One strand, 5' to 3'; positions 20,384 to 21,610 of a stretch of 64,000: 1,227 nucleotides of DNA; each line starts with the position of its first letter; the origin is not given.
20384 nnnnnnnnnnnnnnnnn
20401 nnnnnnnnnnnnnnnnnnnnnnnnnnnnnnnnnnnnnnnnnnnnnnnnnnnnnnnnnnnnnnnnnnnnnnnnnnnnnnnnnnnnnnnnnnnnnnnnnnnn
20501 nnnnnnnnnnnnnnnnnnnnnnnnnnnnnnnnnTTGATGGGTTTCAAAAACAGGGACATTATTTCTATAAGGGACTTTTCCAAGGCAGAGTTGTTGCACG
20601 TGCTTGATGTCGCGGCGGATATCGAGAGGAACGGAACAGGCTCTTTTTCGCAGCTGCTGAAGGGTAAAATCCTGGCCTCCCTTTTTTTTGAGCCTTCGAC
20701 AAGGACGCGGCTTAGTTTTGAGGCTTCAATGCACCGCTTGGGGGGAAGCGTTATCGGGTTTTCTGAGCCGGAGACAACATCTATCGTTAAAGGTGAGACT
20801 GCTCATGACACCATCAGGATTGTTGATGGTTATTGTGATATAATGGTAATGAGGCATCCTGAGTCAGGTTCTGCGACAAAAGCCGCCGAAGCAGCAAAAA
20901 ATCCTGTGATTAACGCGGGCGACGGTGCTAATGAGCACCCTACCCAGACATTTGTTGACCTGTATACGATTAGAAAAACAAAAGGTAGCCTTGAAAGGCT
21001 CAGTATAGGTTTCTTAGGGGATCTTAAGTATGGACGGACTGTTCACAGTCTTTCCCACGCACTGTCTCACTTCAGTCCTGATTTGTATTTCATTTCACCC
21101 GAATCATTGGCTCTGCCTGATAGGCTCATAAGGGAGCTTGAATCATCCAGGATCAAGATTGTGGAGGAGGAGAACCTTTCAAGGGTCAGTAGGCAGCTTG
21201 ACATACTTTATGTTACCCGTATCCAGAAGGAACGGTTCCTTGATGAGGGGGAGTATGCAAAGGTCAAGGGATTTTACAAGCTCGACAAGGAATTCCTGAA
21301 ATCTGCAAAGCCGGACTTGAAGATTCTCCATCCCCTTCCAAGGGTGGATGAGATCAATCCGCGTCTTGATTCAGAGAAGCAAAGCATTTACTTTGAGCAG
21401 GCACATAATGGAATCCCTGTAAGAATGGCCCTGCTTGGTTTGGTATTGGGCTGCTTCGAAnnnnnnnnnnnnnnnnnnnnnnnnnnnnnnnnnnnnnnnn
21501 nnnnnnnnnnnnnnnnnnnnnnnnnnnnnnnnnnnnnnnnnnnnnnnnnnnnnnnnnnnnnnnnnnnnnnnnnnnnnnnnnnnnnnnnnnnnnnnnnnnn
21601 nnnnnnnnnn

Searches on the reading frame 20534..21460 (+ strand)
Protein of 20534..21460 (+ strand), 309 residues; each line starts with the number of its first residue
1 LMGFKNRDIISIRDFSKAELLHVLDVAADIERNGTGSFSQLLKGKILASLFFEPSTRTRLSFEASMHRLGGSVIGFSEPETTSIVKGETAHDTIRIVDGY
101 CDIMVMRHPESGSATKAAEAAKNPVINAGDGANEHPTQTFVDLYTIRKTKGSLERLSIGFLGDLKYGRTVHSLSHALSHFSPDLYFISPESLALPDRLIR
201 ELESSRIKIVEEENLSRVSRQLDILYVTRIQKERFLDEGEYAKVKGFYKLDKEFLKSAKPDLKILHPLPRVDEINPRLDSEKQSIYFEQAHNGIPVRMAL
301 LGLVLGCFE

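Call 34: search_protein_families(library=pfam, proteins=[window:20534-21460:+])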
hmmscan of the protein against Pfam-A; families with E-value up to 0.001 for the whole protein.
window:20534-21460:+ (309 aa): 2 families
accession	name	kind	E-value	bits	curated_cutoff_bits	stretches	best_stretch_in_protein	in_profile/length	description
PF02729.26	OTCace_N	-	2.3e-47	161.2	29.9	1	7-147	1-147/148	Aspartate/ornithine carbamoyltransferase, carbamoyl-P binding domain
PF00185.30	OTCace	-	5.1e-28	98.5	29.4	1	156-302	3-155/157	Aspartate/ornithine carbamoyltransferase, Asp/Orn binding domain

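Call 35: search_protein_families(library=ncbifam, proteins=[window:20534-21460:+], max_evalue=1e-20)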
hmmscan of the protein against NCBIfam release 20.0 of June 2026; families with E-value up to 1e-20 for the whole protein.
window:20534-21460:+ (309 aa): 11 families
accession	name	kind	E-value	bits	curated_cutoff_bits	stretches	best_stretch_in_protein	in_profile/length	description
TIGR00670.1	asp_carb_tr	equivalog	1.5e-110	369.1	236.95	1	7-305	1-303/304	aspartate carbamoyltransferase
NF002032.1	PRK00856.1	equivalog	6.8e-96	321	263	1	7-304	1-296/297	aspartate carbamoyltransferase catalytic subunit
NF006046.0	PRK08192.1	equivalog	5.1e-79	265.9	512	1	1-307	1-319/339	aspartate carbamoyltransferase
NF008853.0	PRK11891.1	equivalog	5e-75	252.7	560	1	8-307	90-400/430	aspartate carbamoyltransferase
NF001986.0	PRK00779.1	subfamily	3.8e-46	157.6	306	1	5-305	4-304/307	ornithine carbamoyltransferase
NF010387.0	PRK13814.1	equivalog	4.3e-44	150.7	660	1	37-305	38-303/310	aspartate carbamoyltransferase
TIGR00658.1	orni_carb_tr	equivalog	4.3e-41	141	280.85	1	7-305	1-303/304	ornithine carbamoyltransferase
TIGR04384.1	putr_carbamoyl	exception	1.4e-34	119.7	500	1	8-302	1-304/330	putrescine carbamoyltransferase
NF009916.0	PRK13376.1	equivalog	4.9e-31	107.8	800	1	4-307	5-335/525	bifunctional aspartate carbamoyltransferase catalytic subunit/aspartate carbamoyltransferase regulatory subunit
NF003286.0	PRK04284.1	subfamily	3.9e-26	91.9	515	1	2-278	2-284/332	ornithine carbamoyltransferase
NF011380.0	PRK14805.1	equivalog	6.3e-24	84.6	421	1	7-305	2-300/302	ornithine carbamoyltransferase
